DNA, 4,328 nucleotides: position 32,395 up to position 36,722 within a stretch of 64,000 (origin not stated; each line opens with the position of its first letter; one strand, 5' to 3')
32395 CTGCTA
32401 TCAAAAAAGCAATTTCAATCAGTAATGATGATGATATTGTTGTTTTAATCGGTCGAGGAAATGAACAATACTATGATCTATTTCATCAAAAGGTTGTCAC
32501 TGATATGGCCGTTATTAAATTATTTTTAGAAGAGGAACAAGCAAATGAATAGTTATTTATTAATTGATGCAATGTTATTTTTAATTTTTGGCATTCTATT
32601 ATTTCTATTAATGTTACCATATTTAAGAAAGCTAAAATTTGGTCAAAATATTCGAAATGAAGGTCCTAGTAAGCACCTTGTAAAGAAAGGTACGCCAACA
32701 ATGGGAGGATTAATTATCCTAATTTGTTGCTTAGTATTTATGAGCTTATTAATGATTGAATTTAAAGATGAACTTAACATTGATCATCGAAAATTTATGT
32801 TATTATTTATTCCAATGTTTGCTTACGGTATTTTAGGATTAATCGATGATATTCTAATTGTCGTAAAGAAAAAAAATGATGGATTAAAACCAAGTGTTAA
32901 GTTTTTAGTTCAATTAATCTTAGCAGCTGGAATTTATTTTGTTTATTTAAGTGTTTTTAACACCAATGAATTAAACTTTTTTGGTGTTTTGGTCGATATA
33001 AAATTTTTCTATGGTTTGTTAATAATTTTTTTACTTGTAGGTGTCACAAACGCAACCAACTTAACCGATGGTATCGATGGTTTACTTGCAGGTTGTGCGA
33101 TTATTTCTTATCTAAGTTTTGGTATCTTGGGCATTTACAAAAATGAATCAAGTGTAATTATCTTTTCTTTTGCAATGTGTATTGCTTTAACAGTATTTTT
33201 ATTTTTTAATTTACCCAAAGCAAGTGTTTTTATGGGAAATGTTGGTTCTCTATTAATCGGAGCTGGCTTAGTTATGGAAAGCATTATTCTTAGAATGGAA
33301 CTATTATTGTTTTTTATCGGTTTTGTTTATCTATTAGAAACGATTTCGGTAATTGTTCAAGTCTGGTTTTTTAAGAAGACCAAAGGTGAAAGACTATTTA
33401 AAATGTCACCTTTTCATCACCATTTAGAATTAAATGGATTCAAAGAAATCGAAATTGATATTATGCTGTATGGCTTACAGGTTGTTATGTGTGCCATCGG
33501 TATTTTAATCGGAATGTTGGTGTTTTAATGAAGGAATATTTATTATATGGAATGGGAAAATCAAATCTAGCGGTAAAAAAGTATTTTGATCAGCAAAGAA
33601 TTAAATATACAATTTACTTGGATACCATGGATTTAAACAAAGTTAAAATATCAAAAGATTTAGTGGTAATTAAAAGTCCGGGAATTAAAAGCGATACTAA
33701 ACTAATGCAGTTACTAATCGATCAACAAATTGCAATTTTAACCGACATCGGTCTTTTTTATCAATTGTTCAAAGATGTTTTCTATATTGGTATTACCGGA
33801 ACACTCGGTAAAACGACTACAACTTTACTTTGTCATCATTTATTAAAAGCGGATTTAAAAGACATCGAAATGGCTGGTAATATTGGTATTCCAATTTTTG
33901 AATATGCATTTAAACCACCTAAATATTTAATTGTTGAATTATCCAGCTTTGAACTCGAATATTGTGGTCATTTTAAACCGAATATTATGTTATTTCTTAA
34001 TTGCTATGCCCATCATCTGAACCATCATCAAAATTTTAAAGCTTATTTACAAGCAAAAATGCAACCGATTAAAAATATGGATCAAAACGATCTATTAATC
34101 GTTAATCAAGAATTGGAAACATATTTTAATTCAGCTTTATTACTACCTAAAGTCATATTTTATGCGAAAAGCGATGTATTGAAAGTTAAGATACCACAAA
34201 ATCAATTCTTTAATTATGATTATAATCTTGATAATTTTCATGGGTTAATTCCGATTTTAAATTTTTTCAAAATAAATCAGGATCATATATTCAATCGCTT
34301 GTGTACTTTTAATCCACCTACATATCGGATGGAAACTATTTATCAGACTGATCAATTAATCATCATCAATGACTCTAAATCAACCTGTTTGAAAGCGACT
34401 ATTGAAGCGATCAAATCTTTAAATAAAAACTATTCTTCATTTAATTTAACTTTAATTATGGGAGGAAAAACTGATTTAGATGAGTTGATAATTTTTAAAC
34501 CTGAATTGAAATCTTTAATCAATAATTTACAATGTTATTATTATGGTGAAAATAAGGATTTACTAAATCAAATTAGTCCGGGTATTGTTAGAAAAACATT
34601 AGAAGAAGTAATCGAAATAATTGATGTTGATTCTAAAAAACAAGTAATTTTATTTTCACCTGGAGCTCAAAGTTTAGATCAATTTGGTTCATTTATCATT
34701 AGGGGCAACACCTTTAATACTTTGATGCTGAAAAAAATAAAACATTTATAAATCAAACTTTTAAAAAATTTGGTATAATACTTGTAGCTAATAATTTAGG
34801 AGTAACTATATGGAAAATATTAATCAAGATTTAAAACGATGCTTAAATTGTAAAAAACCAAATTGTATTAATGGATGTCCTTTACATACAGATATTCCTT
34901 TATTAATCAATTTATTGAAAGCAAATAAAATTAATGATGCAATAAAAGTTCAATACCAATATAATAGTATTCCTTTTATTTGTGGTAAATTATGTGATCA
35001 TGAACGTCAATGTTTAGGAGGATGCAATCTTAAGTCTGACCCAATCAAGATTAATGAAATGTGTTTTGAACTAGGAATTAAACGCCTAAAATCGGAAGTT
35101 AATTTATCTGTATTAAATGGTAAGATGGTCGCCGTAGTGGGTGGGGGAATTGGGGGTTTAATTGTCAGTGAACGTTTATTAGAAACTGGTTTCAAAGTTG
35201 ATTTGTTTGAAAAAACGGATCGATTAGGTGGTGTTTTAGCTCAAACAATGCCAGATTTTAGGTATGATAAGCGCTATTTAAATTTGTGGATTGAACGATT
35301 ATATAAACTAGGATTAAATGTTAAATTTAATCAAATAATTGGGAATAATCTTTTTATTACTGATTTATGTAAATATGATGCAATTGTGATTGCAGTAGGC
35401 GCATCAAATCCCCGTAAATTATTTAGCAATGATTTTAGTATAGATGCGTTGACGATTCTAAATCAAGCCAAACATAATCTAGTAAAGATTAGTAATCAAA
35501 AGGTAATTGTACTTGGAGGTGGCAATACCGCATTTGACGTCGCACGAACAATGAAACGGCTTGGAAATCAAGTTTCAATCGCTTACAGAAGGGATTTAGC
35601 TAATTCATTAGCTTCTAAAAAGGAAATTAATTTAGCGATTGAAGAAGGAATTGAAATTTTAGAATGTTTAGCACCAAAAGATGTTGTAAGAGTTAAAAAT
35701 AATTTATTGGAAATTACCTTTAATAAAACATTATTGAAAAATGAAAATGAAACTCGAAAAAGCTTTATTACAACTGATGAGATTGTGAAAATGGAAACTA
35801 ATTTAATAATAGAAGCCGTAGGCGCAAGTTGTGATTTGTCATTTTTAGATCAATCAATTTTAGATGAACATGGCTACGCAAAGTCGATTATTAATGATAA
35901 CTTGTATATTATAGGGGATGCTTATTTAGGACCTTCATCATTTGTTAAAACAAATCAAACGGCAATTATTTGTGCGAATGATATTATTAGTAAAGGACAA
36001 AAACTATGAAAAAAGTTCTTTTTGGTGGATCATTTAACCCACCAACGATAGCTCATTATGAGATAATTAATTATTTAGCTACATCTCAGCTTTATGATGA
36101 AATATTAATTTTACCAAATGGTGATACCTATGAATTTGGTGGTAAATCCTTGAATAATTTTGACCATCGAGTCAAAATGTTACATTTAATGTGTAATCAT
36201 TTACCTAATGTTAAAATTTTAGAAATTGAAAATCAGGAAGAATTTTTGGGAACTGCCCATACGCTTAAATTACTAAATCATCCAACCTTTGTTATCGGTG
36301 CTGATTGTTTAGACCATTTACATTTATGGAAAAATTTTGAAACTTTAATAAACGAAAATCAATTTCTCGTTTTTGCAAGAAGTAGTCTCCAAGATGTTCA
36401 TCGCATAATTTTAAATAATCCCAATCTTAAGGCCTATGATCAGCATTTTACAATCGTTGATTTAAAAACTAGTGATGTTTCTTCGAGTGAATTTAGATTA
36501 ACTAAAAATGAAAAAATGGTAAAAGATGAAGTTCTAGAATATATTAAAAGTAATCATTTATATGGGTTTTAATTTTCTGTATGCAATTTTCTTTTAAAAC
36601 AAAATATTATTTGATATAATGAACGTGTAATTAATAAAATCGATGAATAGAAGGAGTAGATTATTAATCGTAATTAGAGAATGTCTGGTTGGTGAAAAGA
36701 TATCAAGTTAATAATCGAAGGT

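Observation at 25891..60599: Dispersed sigmaE-type cortex/sporulation regulon with vegetative shape and division neighbours missing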

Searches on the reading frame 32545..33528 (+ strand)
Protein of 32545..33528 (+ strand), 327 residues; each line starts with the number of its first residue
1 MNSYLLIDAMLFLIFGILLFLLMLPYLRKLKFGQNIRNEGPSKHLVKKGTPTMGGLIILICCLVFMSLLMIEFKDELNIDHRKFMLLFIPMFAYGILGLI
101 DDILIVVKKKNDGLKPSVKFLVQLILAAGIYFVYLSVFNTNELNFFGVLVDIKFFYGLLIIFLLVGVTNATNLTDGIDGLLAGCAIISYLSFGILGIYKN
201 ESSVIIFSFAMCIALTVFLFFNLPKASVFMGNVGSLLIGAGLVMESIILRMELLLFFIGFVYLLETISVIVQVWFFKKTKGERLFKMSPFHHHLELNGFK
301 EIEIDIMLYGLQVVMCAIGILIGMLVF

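Call 3: search_protein_families(library=ncbifam, proteins=[window:32545-33528:+])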
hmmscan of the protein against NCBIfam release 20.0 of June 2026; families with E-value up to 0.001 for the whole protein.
window:32545-33528:+ (327 aa): 3 families
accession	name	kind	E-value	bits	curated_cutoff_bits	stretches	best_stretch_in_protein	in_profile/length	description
TIGR00445.1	mraY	equivalog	2.3e-69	234.3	192.05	1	18-320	3-315/321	phospho-N-acetylmuramoyl-pentapeptide-transferase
NF053644.1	MraY_archaea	equivalog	1.9e-25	89.9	450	2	118-320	152-340/340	pseudomurein biosynthesis MraY family phospho-N-acetylmuramoyl-pentapeptide-transferase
TIGR02380.1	ECA_wecA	exception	1.1e-11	44.6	326.05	1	50-321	41-307/346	UDP-N-acetylglucosamine--undecaprenyl-phosphate N-acetylglucosaminephosphotransferase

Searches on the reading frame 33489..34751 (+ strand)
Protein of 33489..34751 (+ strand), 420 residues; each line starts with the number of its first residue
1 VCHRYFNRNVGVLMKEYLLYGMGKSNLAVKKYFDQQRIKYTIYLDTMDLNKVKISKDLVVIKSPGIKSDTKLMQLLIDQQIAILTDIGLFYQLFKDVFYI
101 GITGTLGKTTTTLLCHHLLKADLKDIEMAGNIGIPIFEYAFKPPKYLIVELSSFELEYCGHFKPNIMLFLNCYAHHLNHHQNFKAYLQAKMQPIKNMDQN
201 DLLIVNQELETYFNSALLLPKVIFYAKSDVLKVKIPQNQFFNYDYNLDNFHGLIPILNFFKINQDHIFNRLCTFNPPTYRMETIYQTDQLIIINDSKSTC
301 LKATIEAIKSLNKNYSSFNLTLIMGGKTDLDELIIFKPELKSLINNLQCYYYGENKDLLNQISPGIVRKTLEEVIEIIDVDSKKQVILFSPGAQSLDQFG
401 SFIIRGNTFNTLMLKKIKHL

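Call 3: search_protein_families(library=ncbifam, proteins=[window:33489-34751:+])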
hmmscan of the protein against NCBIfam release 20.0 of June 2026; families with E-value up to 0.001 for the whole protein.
window:33489-34751:+ (420 aa): 15 families
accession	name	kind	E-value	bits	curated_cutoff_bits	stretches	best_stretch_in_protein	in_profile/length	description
TIGR01087.1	murD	equivalog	7.9e-73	246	211.95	1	43-413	50-439/441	UDP-N-acetylmuramoyl-L-alanine--D-glutamate ligase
NF053647.1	pMurD2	equivalog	4e-18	65.5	550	1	37-295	46-294/405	pseudomurein biosynthesis peptide ligase pMurD2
TIGR01143.1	murF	subfamily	4.2e-16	58.9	288.6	1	65-356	43-367/418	UDP-N-acetylmuramoyl-tripeptide--D-alanyl-D-alanine ligase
TIGR01082.1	murC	equivalog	9.6e-16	57.9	335.1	1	20-211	27-215/449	UDP-N-acetylmuramate--L-alanine ligase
NF053645.1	pMurC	equivalog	2.1e-12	46.5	560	1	41-208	48-223/492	pseudomurein biosynthesis peptide ligase pMurC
TIGR01085.1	murE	subfamily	5.4e-12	45.4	257.3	2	88-137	75-125/472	UDP-N-acetylmuramyl-tripeptide synthetase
NF008896.0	PRK11929.1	equivalog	4.6e-10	38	1023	0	147-209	183-247/965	bifunctional UDP-N-acetylmuramoyl-L-alanyl-D-glutamate--2,6-diaminopimelate ligase MurE/UDP-N-acetylmuramoyl-tripeptide--D-alanyl-D-alanine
NF001126.0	PRK00139.1-4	equivalog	9.5e-10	37.6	373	1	90-138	96-145/486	UDP-N-acetylmuramoyl-L-alanyl-D-glutamate--2,6-diaminopimelate ligase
NF001124.0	PRK00139.1-2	equivalog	3.8e-09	35.8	476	0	98-138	110-150/500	UDP-N-acetylmuramoyl-L-alanyl-D-glutamate--2,6-diaminopimelate ligase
NF033197.0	F430_CfbE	equivalog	1.2e-08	34.4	250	1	232-328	257-353/430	coenzyme F430 synthase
NF053646.1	pMurD1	equivalog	1.9e-08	33.4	610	1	48-121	58-133/465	pseudomurein biosynthesis peptide ligase pMurD1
NF001130.0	PRK00139.2-4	equivalog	2.9e-06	26.3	715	0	78-123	91-135/516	UDP-N-acetylmuramoyl-L-alanyl-D-glutamate--2,6-diaminopimelate ligase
NF001123.0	PRK00139.1-1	equivalog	0.00016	20.5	586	0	88-134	97-144/493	UDP-N-acetylmuramoyl-L-alanyl-D-glutamate--2,6-diaminopimelate ligase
NF001129.0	PRK00139.2-3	equivalog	0.00038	19.1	762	0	90-121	110-142/517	UDP-N-acetylmuramoyl-L-alanyl-D-glutamate--2,6-diaminopimelate ligase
NF011171.0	PRK14573.1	equivalog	0.00055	17.9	1015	1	22-193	31-200/809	bifunctional UDP-N-acetylmuramate--L-alanine ligase/D-alanine--D-alanine ligase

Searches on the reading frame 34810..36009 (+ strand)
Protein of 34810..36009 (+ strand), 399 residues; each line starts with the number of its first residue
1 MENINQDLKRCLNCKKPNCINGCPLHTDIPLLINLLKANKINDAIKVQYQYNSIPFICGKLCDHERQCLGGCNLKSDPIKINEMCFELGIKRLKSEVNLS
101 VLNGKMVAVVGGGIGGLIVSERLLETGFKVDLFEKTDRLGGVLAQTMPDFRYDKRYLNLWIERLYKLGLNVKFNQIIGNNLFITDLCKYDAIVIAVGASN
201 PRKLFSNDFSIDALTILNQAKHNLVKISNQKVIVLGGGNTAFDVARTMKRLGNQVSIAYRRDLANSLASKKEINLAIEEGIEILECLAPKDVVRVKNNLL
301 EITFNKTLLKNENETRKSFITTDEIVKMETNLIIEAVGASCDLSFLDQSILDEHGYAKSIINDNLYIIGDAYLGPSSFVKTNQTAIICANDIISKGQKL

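Call 3: search_protein_families(library=ncbifam, proteins=[window:34810-36009:+])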
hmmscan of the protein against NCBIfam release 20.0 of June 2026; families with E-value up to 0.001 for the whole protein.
window:34810-36009:+ (399 aa): 56 families (the best 25 are shown)
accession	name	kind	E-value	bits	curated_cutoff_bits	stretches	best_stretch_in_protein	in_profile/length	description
NF009410.0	PRK12771.1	subfamily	1.1e-61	209.1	516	1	14-349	45-390/566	NAD(P)-binding protein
TIGR01316.1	gltA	equivalog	5.2e-59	200.2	471.75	1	6-344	23-390/449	NADPH-dependent glutamate synthase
TIGR03315.1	Se_ygfK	equivalog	4e-56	190.1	835.3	1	13-396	441-839/1012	putative selenate reductase subunit YgfK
NF009414.0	PRK12778.1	equivalog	9.1e-55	186.2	1103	1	5-342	325-687/752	bifunctional dihydroorotate dehydrogenase B NAD binding subunit/NADPH-dependent glutamate synthase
TIGR01318.1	gltD_gamma_fam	subfamily_domain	1.3e-49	169.1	482.95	1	5-340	36-397/467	glutamate synthase, small subunit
NF009408.0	PRK12769.1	equivalog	4.7e-45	153.9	1003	1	3-349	219-593/659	formate-dependent uric acid utilization protein AegA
NF010590.0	PRK13984.1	equivalog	4.1e-44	150.7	946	1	4-364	185-566/611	putative oxidoreductase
NF009413.0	PRK12775.1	equivalog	1.1e-43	149.3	1895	1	3-341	325-686/1006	putative trifunctional 2-polyprenylphenol hydroxylase/glutamate synthase subunit beta/ferritin domain-containing protein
NF009454.0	PRK12814.1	equivalog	5.2e-42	144.1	916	1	10-353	96-449/657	putative NADPH-dependent glutamate synthase small subunit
NF009451.0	PRK12809.1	equivalog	3e-41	141.5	1154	1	8-296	207-519/639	formate-dependent uric acid utilization protein YgfT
NF009415.0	PRK12779.1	equivalog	1.1e-40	139.4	1519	1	18-342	209-563/944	putative bifunctional glutamate synthase subunit beta/2-polyprenylphenol hydroxylase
TIGR01317.1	GOGAT_sm_gam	subfamily_domain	1e-34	120.2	447.7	1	4-254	37-308/485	glutamate synthase small subunit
NF045663.1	diclust_near_Sec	equivalog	4.7e-30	104.3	530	1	7-218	8-218/759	pyridine nucleotide-disulfide oxidoreductase/dicluster-binding protein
NF009409.0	PRK12770.1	subfamily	2.3e-29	102.6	343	1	103-389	17-343/360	putative glutamate synthase subunit beta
NF045599.1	bili_reduct_long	exception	4.7e-17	61.5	750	1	104-341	381-601/641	bilirubin reductase, long form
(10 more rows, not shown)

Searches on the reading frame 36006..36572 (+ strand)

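Call 3: search_protein_families(library=ncbifam, proteins=[window:36006-36572:+])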
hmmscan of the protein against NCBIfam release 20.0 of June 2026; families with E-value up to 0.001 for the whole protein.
window:36006-36572:+ (188 aa): 12 families
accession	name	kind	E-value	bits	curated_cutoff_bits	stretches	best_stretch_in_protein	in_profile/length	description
TIGR00482.1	TIGR00482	equivalog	8.7e-30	104.2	112.45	1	5-186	1-194/194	nicotinate (nicotinamide) nucleotide adenylyltransferase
NF005519.0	PRK07152.1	equivalog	5.2e-26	91.4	315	1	1-186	1-184/361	nicotinate-nucleotide adenylyltransferase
NF000842.0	PRK00071.2-1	equivalog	8.8e-24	84.2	167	1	4-187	5-185/191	nicotinate-nucleotide adenylyltransferase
NF000841.0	PRK00071.1-4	equivalog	9.8e-19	67.9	197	1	5-187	11-193/194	nicotinate-nucleotide adenylyltransferase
NF000840.1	PRK00071.1-3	equivalog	7.5e-18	64.7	150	1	2-186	7-198/201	nicotinate-nucleotide adenylyltransferase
NF000839.0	PRK00071.1-1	equivalog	4.5e-11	43.1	187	1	3-186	8-215/219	nicotinate-nucleotide adenylyltransferase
NF000843.0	PRK00071.2-2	equivalog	7.6e-11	41.9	240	1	5-130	16-146/212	nicotinate-nucleotide adenylyltransferase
NF006479.0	PRK08887.1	equivalog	2e-08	34.3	164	1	3-77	4-75/174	nicotinate-nicotinamide nucleotide adenylyltransferase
NF000846.0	PRK00071.2-5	equivalog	4.3e-08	32.9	329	1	2-126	20-149/210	nicotinate-nucleotide adenylyltransferase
NF000845.0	PRK00071.2-4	equivalog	7.3e-08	32.1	210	1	5-125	12-137/197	nicotinate-nucleotide adenylyltransferase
NF005410.0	PRK06973.1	equivalog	2e-06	27.2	214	1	5-121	26-152/243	nicotinate-nucleotide adenylyltransferase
TIGR01510.1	coaD_prev_kdtB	equivalog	3e-06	27.3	103.3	1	4-75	2-68/155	pantetheine-phosphate adenylyltransferase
